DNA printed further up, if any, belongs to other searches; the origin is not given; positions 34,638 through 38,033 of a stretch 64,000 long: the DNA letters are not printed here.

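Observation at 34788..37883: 1031-aa polytopic membrane protein with a large periplasmic domain and a long Gly/Ala/Asn-rich C-terminal tail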

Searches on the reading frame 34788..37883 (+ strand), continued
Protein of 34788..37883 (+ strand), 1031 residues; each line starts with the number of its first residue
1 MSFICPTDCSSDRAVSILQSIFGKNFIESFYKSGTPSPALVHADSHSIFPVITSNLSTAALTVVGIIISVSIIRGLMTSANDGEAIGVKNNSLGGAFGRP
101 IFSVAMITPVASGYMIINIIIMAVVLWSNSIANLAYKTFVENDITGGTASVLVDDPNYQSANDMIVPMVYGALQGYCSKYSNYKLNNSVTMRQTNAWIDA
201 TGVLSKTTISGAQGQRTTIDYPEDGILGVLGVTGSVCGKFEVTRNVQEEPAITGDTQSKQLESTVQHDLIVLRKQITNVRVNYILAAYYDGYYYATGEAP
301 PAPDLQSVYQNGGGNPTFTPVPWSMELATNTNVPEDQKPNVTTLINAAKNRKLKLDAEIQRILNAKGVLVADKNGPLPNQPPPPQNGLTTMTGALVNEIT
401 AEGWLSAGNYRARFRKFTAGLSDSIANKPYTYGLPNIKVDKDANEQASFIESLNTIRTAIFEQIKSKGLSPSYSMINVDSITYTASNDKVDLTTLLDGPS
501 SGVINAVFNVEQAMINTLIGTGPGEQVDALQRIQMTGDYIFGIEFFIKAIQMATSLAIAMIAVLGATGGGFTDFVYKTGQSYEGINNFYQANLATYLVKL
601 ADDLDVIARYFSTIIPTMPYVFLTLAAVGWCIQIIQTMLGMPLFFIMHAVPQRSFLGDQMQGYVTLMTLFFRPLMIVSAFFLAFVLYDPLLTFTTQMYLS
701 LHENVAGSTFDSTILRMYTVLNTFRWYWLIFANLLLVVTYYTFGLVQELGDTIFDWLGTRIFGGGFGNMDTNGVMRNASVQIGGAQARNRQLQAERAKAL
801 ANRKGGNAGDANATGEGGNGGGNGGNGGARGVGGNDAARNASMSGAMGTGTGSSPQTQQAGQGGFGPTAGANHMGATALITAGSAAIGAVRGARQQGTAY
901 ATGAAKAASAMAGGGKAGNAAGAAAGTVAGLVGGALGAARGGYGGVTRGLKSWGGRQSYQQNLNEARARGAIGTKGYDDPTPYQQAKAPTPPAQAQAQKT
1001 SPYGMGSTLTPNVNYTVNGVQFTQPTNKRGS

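Call 71: list_cluster_members(proteins=[P0001, P0002, P0003, P0004, P0005, P0007, P0018, P0030, P0083, P0108])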
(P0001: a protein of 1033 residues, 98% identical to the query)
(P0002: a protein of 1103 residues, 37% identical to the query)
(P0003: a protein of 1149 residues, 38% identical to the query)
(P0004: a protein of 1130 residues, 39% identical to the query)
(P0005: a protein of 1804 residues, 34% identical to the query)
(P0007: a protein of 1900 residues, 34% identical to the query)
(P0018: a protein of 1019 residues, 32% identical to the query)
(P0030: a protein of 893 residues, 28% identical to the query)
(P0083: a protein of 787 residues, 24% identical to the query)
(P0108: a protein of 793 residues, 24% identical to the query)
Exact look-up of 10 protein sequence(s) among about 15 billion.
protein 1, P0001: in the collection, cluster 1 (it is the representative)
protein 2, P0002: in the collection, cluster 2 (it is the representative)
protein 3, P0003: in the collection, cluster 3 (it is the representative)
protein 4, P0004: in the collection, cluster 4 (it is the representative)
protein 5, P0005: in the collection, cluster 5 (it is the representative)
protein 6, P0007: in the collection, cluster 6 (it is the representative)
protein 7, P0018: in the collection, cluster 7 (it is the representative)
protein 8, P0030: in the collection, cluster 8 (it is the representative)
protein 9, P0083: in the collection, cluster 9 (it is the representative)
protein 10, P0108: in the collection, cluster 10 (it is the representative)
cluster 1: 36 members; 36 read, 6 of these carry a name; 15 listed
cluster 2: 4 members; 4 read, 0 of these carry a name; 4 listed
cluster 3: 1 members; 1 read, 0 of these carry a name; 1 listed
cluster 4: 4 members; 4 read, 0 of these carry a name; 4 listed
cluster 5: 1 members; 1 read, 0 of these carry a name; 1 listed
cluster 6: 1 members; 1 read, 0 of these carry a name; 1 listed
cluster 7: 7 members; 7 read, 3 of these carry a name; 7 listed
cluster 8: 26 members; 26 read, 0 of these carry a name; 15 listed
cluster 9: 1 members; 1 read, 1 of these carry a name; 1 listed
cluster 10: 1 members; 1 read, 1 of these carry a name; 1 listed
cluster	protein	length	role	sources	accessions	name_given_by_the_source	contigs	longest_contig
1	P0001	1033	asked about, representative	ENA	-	-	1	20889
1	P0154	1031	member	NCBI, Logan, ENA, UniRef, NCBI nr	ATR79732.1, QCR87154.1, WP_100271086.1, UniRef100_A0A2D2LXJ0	hypothetical protein FEF33_14225 (plasmid) [Moraxella osloensis] | DotA/TraY family protein n=1 Tax=Faucicola osloensis TaxID=34062 RepID=A0A2D2LXJ0_FAUOS | DotA/TraY family protein [Moraxella osloensis]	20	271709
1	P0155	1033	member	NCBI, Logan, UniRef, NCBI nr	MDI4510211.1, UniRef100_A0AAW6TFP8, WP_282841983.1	hypothetical protein E6P75_08330 [Moraxella osloensis] | Type IV secretion system protein DotA-like protein n=1 Tax=Faucicola osloensis ... | DotA/TraY family protein [Moraxella osloensis]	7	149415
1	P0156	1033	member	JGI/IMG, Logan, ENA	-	conjugal transfer/type IV secretion protein DotA/TraY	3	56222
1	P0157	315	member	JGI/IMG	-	hypothetical protein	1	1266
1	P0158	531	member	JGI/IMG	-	hypothetical protein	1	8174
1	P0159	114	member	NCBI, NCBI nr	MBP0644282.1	hypothetical protein J8J17_21025, partial [Mycobacterium tuberculosis] | hypothetical protein [Mycobacterium tuberculosis]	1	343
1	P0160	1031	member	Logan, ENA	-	-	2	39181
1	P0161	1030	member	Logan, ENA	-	-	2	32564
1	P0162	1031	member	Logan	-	-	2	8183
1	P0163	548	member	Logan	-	-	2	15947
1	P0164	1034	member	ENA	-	-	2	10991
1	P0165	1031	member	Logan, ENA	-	-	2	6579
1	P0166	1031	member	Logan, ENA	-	-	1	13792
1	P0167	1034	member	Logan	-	-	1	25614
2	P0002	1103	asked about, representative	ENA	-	-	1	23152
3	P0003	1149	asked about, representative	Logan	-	-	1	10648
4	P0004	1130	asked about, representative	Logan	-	-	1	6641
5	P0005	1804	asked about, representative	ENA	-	-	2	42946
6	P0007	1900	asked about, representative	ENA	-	-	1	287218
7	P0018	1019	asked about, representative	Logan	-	-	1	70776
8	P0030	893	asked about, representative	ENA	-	-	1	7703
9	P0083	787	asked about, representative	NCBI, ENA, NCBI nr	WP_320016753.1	DotA/TraY family protein [uncultured Desulfobacter sp.]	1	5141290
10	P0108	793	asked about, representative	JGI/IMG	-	conjugal transfer/type IV secretion protein DotA/TraY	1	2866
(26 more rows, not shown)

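Call 75: find_related_loci(query=A3, collection=metagenome_contigs, flank=10000)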
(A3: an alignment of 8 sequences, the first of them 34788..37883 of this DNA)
Query A3 (1031 aa) in metagenome_contigs; peptide patterns used: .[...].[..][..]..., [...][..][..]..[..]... (x = any residue, [..] = any of these).
213 stretches matched a pattern; 8 encode a relative of the query (tblastn E <= 1e-3); 8 distinct loci.
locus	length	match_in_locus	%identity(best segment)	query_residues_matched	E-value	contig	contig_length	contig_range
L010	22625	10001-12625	34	1-855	2e-166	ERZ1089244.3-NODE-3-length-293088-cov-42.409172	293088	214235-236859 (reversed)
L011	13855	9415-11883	34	1-800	9e-131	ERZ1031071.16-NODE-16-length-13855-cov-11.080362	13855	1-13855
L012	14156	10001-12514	35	1-800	1e-128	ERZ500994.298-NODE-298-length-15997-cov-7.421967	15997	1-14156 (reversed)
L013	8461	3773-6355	32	1-797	7e-65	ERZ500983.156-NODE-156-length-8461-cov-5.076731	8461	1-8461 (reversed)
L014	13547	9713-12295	32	1-797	1e-64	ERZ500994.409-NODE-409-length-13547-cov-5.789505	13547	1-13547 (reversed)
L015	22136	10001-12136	24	5-758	8e-31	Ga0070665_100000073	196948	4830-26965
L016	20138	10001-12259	30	5-796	6e-29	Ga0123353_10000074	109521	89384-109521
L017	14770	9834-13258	21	614-758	5e-8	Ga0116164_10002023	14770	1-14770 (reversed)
